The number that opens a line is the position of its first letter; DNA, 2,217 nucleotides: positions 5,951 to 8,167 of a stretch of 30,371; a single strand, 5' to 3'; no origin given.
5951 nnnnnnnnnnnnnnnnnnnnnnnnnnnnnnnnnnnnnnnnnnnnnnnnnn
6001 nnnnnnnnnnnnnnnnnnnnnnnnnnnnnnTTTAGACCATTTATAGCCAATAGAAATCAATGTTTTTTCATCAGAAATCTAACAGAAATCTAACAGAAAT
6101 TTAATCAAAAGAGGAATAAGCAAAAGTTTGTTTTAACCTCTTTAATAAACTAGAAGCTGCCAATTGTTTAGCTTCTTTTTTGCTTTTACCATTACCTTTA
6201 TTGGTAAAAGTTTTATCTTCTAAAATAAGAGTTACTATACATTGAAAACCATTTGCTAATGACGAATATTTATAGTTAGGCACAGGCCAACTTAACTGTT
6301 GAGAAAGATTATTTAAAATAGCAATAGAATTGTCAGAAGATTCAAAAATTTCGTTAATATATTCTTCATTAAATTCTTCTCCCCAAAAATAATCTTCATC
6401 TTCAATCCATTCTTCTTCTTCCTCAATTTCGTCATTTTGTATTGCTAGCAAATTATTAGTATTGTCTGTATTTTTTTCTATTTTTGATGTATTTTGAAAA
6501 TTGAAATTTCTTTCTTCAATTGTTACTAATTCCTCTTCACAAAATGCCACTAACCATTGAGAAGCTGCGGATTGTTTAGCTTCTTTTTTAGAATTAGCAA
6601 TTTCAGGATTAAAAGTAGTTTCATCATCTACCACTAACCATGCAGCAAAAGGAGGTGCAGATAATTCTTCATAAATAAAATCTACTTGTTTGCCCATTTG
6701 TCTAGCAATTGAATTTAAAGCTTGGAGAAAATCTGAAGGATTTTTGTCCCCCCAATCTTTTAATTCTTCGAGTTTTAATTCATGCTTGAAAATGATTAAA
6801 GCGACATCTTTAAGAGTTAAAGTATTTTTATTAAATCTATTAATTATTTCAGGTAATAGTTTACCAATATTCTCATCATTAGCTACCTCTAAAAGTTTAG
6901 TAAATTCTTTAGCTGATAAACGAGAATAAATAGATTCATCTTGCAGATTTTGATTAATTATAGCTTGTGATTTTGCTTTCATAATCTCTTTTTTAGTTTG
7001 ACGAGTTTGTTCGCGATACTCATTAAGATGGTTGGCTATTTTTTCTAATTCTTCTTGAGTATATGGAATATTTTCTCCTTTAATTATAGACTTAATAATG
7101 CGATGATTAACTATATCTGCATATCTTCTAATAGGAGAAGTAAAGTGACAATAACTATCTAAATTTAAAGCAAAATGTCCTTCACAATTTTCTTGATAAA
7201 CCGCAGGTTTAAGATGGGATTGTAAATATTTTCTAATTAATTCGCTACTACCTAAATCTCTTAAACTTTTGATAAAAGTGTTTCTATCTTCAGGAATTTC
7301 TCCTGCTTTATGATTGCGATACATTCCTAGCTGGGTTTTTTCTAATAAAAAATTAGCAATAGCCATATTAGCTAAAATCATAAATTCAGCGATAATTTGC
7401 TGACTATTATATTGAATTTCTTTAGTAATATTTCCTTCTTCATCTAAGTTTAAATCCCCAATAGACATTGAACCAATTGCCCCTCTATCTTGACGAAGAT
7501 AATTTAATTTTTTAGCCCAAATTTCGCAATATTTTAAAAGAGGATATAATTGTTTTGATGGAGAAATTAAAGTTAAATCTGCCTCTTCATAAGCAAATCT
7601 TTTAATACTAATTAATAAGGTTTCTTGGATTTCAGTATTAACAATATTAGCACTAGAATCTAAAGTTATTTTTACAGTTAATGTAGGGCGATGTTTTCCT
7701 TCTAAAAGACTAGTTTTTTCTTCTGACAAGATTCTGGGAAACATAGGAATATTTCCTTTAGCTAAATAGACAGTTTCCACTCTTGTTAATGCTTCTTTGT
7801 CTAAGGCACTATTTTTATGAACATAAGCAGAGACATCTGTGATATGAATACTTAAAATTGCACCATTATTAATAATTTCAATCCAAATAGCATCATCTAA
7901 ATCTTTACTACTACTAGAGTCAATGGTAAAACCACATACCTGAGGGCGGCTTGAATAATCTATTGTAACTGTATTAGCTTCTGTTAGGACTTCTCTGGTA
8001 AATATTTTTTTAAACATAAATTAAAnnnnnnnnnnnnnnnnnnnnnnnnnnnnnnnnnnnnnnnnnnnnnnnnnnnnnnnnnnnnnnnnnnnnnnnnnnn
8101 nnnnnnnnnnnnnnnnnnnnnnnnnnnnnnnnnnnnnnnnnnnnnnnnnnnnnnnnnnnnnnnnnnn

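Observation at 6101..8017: RNB exoribonuclease with two C-terminal dsRBDs and no CSD or S1 domains, packed 8 bp from dnaB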

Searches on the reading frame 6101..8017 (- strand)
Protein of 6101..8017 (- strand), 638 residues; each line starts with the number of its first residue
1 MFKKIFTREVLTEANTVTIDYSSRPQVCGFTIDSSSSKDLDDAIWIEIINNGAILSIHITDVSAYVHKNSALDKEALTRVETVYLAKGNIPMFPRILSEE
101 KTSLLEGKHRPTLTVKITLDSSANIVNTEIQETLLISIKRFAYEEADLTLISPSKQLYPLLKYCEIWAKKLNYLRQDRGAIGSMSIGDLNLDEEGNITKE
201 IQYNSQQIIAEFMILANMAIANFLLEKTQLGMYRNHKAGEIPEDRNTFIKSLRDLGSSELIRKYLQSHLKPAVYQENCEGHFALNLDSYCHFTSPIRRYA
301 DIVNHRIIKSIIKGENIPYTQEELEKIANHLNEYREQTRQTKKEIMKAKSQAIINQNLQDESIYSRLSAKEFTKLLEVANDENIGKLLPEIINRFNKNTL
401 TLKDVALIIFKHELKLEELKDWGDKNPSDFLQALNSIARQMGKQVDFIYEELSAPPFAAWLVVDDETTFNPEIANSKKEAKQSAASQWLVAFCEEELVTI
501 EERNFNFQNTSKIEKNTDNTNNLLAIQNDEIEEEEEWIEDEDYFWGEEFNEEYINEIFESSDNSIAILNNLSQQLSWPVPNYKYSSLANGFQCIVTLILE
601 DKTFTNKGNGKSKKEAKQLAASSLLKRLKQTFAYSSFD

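Call 3: search_protein_families(library=pfam, proteins=[window:6101-8017:-], max_evalue=1)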
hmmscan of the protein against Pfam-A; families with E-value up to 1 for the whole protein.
window:6101-8017:- (638 aa): 5 families
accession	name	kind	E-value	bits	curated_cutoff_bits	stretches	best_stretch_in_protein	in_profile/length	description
PF00773.25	RNB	-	8.2e-71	239.4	29.3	1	30-313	10-325/326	RNB domain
PF00035.32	dsrm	-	9.2e-15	55.4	23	2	566-628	3-66/66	Double-stranded RNA binding motif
PF03368.19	Dicer_dimer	-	0.0058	17.1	23.7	0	578-630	20-74/89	Dicer dimerisation domain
PF24995.1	DSRM_2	-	0.061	14.2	27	0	596-629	46-78/79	dsRNA binding domain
PF14709.13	DND1_DSRM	-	0.26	12.1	25.7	0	605-628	56-79/80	double strand RNA binding domain from DEAD END PROTEIN 1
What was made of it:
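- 6101..8017 (-): Complete ORF of 638 aa plus stop codon: RNB-helical-dsRBD-dsRBD exoribonuclease. Pfam RNB plus dsrm (call 3).
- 7079..7930 (-): RNB catalytic domain, residues 30-313. Pfam PF00773, E 8.2e-71, profile positions 10-325 of 326 (call 3).
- On RNase II/R (RNB) superfamily: Pfam PF00773 at 239 bits against a cut-off of 29.3, covering profile positions 10-325 of 326 (call 3).
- The Pfam RNB match is full-length (call 3).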

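Call 4: search_protein_families(library=ncbifam, proteins=[window:6101-8017:-], max_evalue=1)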
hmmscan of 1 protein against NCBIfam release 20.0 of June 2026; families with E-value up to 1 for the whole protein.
window:6101-8017:- (638 aa): 7 families
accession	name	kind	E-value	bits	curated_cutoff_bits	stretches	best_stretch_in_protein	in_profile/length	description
TIGR02063.1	RNase_R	equivalog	1.2e-69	235.4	597.85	2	29-256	255-493/711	ribonuclease R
TIGR00358.1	3_prime_RNase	superfamily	1.4e-64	218.5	368.6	2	31-250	205-434/657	VacB/RNase II family 3'-5' exoribonuclease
NF003455.0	PRK05054.1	equivalog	7.7e-46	156.5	542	2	30-238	199-419/645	exoribonuclease II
TIGR02062.1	RNase_B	equivalog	7.2e-40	136.6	641.9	2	30-238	199-420/646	exoribonuclease II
NF008648.0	PRK11642.1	equivalog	1.5e-37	129.3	982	2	8-237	250-487/813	ribonuclease R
TIGR02191.1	RNaseIII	equivalog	2.7e-06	27.1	166.25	1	560-628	149-219/219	ribonuclease III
TIGR04238.1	seadorna_dsRNA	equivalog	0.023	14.5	125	1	563-630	1-69/201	seadornavirus double-stranded RNA-binding protein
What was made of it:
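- On Canonical RNase II / RNase R (equivalogs): TIGR00358 scores 219 against 369 (call 4).
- Closest known: Bacterial RNase III and eukaryotic dsRBD proteins. Same: NCBIfam RNase III matches residues 560-628 at E 2.7e-6 (call 4).
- NCBIfam equivalog scores for RNase R and RNase II are far below their cut-offs (call 4).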

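Call 6: find_homologous_proteins(query=window:6101-8017:-, max_evalue=0.00001)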
Query window:6101-8017:- (638 aa): 5375 proteins with E <= 0.00001 among 8000 candidates; the best 120 are listed.
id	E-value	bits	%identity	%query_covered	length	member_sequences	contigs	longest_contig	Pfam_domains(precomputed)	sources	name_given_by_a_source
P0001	0.0e+0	1409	100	100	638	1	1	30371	PF00773.26,PF00035.33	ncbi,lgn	-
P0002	2.6e-125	438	37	98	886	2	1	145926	PF14709.14,PF03368.20,PF00773.26,PF24385.2,PF00035.33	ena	-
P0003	6.7e-122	426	40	98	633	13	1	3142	PF00773.26,PF00035.33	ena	-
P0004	1.2e-120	422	36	98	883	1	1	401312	PF24995.2,PF00773.26,PF24385.2,PF00035.33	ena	-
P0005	1.2e-120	422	36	98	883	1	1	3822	PF14709.14,PF00773.26,PF24385.2,PF00035.33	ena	-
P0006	1.8e-120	422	37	99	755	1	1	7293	PF00773.26,PF00035.33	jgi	-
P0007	2.0e-120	421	36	98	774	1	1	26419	PF00773.26,PF00035.33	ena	-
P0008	3.6e-119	417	39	98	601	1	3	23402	PF00773.26,PF00035.33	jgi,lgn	jgi:ribonuclease R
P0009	4.0e-119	417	36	98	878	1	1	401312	PF14709.14,PF03368.20,PF00773.26,PF24385.2,PF00035.33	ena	-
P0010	6.8e-119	416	38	95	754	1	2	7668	PF00773.26,PF00035.33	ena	-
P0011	2.6e-118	414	39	99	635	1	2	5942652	PF00773.26,PF00035.33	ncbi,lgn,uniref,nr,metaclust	ncbi:ribonuclease II [Gloeothece citriformis PCC 7424]|uniref:Ribonuclease II n=1 Tax=Gloeothece cit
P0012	8.3e-118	413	36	98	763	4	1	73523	PF00773.26,PF00035.33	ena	-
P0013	1.2e-117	412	36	98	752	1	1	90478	PF00773.26,PF00035.33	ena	-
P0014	5.0e-117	410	35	98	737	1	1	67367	PF00773.26,PF00035.33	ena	-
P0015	5.0e-117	410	36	96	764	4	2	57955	PF00773.26,PF00035.33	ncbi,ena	ncbi:MAG: RNB domain-containing ribonuclease [Phormidesmis sp.]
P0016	8.1e-117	410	35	96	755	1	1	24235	PF00773.26,PF00035.33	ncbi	-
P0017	1.5e-116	409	38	97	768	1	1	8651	PF00773.26,PF00035.33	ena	-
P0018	2.7e-116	408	36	96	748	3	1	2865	PF00773.26,PF00035.33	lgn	-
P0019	2.7e-116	408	35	98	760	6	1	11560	PF00773.26,PF00035.33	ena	-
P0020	6.5e-116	407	36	98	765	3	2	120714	PF14709.14,PF00773.26,PF00035.33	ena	-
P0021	2.8e-115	404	39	98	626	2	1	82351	PF00773.26,PF00035.33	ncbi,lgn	-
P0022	3.2e-115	404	37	96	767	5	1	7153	PF00773.26,PF00035.33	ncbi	ncbi:MAG: RNB domain-containing ribonuclease [Cyanobacteria bacterium J06621_11]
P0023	3.6e-115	404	36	98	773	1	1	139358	PF00773.26,PF00035.33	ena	-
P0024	1.2e-114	402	36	98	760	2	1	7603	PF00773.26,PF00035.33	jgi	jgi:ribonuclease R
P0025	2.0e-114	402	36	96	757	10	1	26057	PF00773.26,PF00035.33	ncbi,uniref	ncbi:RNB domain-containing ribonuclease, partial [cf. Phormidesmis sp. LEGE 11477]|uniref:RNB domain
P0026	9.3e-114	399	37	91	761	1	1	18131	PF00773.26,PF00035.33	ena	-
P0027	1.8e-113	398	41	95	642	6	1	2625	PF00773.26,PF00035.33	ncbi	-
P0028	1.9e-113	398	41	74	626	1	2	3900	PF00773.26,PF00035.33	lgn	-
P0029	2.2e-113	398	39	94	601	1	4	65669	PF00773.26,PF00035.33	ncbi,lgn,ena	-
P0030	6.9e-113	397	36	92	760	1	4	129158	PF00773.26,PF00035.33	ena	-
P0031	8.3e-113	396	40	96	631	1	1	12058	PF00773.26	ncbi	-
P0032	2.9e-112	395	35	98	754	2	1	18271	PF00773.26,PF00035.33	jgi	-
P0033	3.1e-112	394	36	96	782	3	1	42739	PF00773.26,PF00035.33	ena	-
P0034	5.3e-112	394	39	96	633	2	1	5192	PF00773.26,PF00035.33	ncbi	ncbi:MAG: RNB domain-containing ribonuclease [Xenococcus sp. (in: cyanobacteria)]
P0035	8.5e-112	393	35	98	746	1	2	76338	PF00773.26,PF00035.33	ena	-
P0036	1.9e-111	392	40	94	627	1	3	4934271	PF00773.26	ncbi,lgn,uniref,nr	ncbi:ribonuclease II-like protein [Crocosphaera subtropica ATCC 51142]|uniref:Ribonuclease II-like p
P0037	2.4e-111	391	37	95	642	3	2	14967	PF00773.26,PF00035.33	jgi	jgi:ribonuclease R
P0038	3.2e-111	391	44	75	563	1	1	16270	PF00773.26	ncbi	ncbi:MAG: ribonuclease catalytic domain-containing protein [Crocosphaera sp.]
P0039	6.0e-111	390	34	99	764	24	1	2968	PF00773.26,PF00035.33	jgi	-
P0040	1.7e-110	389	35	92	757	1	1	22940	PF00773.26,PF00035.33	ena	-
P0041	3.9e-110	387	39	97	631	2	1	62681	PF00773.26,PF00035.33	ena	-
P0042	4.3e-110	387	44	75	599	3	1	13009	PF00773.26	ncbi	ncbi:MAG: ribonuclease catalytic domain-containing protein, partial [Crocosphaera sp.]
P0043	4.7e-110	387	35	92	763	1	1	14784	PF00773.26,PF00035.33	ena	-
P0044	6.4e-110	387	35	98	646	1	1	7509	PF14709.14,PF00773.26,PF00035.33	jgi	jgi:ribonuclease R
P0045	6.4e-110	387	40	95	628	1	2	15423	PF00773.26,PF00035.33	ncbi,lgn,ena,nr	ncbi:MAG: RNB domain-containing ribonuclease [Crocosphaera sp.]|nr:RNB domain-containing ribonucleas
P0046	1.4e-109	386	37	95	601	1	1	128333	PF00773.26,PF00035.33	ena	-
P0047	1.5e-109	385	38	94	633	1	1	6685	PF00773.26,PF00035.33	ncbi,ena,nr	ncbi:MAG: RNB domain-containing ribonuclease [Crocinitomicaceae bacterium]|nr:RNB domain-containing 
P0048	1.7e-109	385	37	98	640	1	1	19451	PF00773.26,PF00035.33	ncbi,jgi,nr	ncbi:MAG: RNB domain-containing ribonuclease [Aphanocapsa sp. GSE-SYN-MK-11-07L]|jgi:ribonuclease R|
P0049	2.0e-109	385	40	95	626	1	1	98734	PF00773.26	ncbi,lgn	ncbi:MAG: RNB domain-containing ribonuclease [Crocosphaera sp.]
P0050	5.8e-109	384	37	97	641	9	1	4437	PF00773.26,PF00035.33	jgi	jgi:ribonuclease R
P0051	5.0e-108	381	39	98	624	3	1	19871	PF00773.26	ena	-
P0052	1.9e-107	379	37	89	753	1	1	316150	PF00773.26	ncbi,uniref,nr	ncbi:ribonuclease catalytic domain-containing protein [Acaryochloris sp. CCMEE 5410]|uniref:ribonucl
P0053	1.9e-107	379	36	98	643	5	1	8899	PF00773.26,PF00035.33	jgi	jgi:ribonuclease R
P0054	2.1e-107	378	36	98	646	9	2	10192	PF00773.26,PF00035.33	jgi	jgi:ribonuclease R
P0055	3.5e-107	378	38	94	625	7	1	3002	PF00773.26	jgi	jgi:ribonuclease R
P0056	3.7e-107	378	36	99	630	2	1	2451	PF00773.26,PF00035.33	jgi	-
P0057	4.4e-107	377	34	98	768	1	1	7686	PF00773.26,PF00035.33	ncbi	ncbi:MAG: RNB domain-containing ribonuclease [Phormidesmis sp.]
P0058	4.5e-107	377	40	79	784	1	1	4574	PF00773.26,PF00035.33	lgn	-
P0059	9.0e-107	376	37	96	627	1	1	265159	PF00773.26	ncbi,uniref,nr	ncbi:RNB domain-containing ribonuclease [Crocosphaera sp. XPORK-15E]|uniref:RNB domain-containing ri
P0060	1.2e-106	376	37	97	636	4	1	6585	PF00773.26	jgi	jgi:ribonuclease R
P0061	1.4e-106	376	36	90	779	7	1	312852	PF00773.26,PF00035.33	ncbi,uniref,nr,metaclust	ncbi:ribonuclease catalytic domain-containing protein [Acaryochloris sp. CCMEE 5410]|uniref:ribonucl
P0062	2.8e-106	375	35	95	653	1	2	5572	PF00773.26,PF00035.33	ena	-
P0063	4.8e-106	374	35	98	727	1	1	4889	PF00773.26,PF00035.33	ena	-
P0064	5.9e-106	374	36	99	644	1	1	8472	PF00773.26,PF00035.33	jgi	jgi:ribonuclease R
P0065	7.7e-106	373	38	95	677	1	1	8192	PF00773.26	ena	-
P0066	8.9e-106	373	35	98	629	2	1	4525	PF00773.26,PF00035.33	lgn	-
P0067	9.5e-106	373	36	98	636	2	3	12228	PF00773.26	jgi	jgi:ribonuclease R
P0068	1.0e-105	373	37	97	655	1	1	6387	PF00773.26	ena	-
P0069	1.7e-105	372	40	83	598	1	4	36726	PF00773.26,PF00035.33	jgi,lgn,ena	jgi:ribonuclease R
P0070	5.8e-105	370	36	98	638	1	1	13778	PF00773.26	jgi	jgi:ribonuclease R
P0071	8.5e-105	370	36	98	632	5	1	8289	PF00773.26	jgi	jgi:ribonuclease R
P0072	1.1e-104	369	36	98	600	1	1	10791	PF00773.26,PF00035.33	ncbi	-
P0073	1.2e-104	369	36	98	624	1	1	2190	PF00773.26,PF00035.33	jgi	jgi:ribonuclease R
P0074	1.2e-104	369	35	98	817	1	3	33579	PF00773.26,PF00035.33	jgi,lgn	jgi:ribonuclease R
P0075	1.3e-104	369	37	98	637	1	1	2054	PF00773.26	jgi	jgi:ribonuclease R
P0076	1.7e-104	369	37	95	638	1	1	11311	PF00773.26,PF00035.33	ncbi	ncbi:MAG: RNB domain-containing ribonuclease [Thermosynechococcaceae cyanobacterium]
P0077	1.9e-104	369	34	99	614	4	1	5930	PF00773.26,PF00035.33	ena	-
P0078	3.6e-104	368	36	99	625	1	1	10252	PF00773.26,PF00035.33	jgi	jgi:ribonuclease R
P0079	5.9e-104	367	38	89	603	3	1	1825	PF00773.26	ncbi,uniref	ncbi:ribonuclease catalytic domain-containing protein, partial [Crocosphaera watsonii]|uniref:ribonu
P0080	9.7e-104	366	35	98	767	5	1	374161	PF00773.26,PF00035.33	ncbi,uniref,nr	ncbi:RNB domain-containing ribonuclease [Acaryochloris marina]|uniref:Exoribonuclease II, putative n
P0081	2.1e-103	365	36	98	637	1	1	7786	PF00773.26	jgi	jgi:ribonuclease R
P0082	2.5e-103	365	39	94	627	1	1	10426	PF00773.26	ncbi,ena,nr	ncbi:MAG TPA: exoribonuclease II [Cyanothece sp. UBA12306]|nr:exoribonuclease II [Cyanothece sp. UBA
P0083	3.0e-103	365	36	98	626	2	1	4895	PF00773.26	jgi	jgi:ribonuclease R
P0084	6.0e-103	364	35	99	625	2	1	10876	PF00773.26,PF00035.33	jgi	jgi:ribonuclease R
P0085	7.3e-103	363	36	95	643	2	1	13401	PF00773.26,PF00035.33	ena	-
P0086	7.3e-103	363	36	98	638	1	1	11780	PF00773.26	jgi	jgi:ribonuclease R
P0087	7.5e-103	363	36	97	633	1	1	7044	PF00773.26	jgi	jgi:ribonuclease R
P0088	7.9e-103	363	36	98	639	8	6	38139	PF00773.26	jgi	jgi:ribonuclease R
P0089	8.1e-103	363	37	95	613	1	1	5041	PF00773.26,PF00035.33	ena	-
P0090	8.2e-103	363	35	98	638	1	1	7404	PF00773.26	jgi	jgi:ribonuclease R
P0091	9.7e-103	363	35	98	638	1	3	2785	PF00773.26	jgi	jgi:ribonuclease R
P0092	1.2e-102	363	34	99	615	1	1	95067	PF00773.26,PF00035.33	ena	-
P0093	1.9e-102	362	36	95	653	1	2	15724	PF00773.26,PF00035.33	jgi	jgi:ribonuclease R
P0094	2.0e-102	362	36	97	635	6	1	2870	PF00773.26,PF00035.33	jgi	jgi:ribonuclease R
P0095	3.4e-102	361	40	76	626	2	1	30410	PF00773.26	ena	-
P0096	3.8e-102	361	37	95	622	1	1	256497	PF00773.26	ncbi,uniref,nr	ncbi:RNB domain-containing ribonuclease [Crocosphaera sp. UHCC 0190]|uniref:RNB domain-containing ri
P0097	6.1e-102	360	35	99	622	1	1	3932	PF00773.26,PF00035.33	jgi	jgi:ribonuclease R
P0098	6.5e-102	360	36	98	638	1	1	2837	PF00773.26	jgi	jgi:ribonuclease R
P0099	9.4e-102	360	36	98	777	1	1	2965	PF00773.26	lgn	-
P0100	1.0e-101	360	36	97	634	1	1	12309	PF00773.26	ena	-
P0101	1.1e-101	360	36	98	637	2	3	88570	PF00773.26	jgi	jgi:ribonuclease R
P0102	1.4e-101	359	35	98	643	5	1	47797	PF00773.26,PF00035.33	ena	-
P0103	1.4e-101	359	35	95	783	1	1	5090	PF00773.26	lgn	-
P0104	1.4e-101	359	35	95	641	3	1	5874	PF00773.26,PF00035.33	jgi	jgi:ribonuclease R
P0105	1.5e-101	359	35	98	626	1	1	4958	PF00773.26,PF00035.33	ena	-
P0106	2.0e-101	359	36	95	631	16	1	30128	PF00773.26,PF00035.33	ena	-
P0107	2.9e-101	358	36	93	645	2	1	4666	PF00773.26,PF00035.33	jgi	jgi:ribonuclease R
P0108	4.4e-101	358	36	98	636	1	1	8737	PF00773.26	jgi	jgi:ribonuclease R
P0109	5.0e-101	357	35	98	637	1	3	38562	PF00773.26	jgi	jgi:ribonuclease R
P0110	7.3e-101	357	36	95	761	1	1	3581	PF00773.26,PF00035.33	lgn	-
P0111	9.0e-101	357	37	96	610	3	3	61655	PF00773.26,PF00035.33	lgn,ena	-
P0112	1.5e-100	356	35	98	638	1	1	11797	PF00773.26,PF00035.33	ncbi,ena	-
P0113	1.5e-100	356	36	95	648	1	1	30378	PF00773.26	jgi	jgi:ribonuclease R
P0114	2.1e-100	355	35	97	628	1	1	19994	PF00773.26,PF00035.33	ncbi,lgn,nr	ncbi:MAG: RNB domain-containing ribonuclease [Acaryochloridaceae cyanobacterium RU_4_10]|nr:RNB doma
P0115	2.1e-100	355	40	75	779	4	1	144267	PF00773.26,PF00035.33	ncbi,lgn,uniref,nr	ncbi:RNB domain-containing ribonuclease [Acaryochloris marina]|uniref:RNB domain-containing ribonucl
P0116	6.8e-100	354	35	98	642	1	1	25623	PF00773.26,PF00035.33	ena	-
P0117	7.8e-100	353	35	97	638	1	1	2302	PF00773.26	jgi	jgi:ribonuclease R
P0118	1.3e-99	353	36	95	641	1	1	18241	PF00773.26,PF00035.33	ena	-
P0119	1.5e-99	353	35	99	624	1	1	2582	PF00773.26,PF00035.33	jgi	jgi:ribonuclease R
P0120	1.9e-99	352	34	99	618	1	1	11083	PF00773.26,PF00035.33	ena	-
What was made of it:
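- On RNB-helical-dsRBD subfamily (database family, uncharacterised): 95-99% coverage by many homologues (call 6).
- Closest known: Cyanobacterial RNB proteins studied so far: Synechocystis Sll1290, Sll1910. Different: None of them appears among the top 120 relatives of the window protein (call 6).
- The protein is only 37-41% identical to its best non-self homologues (call 6).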
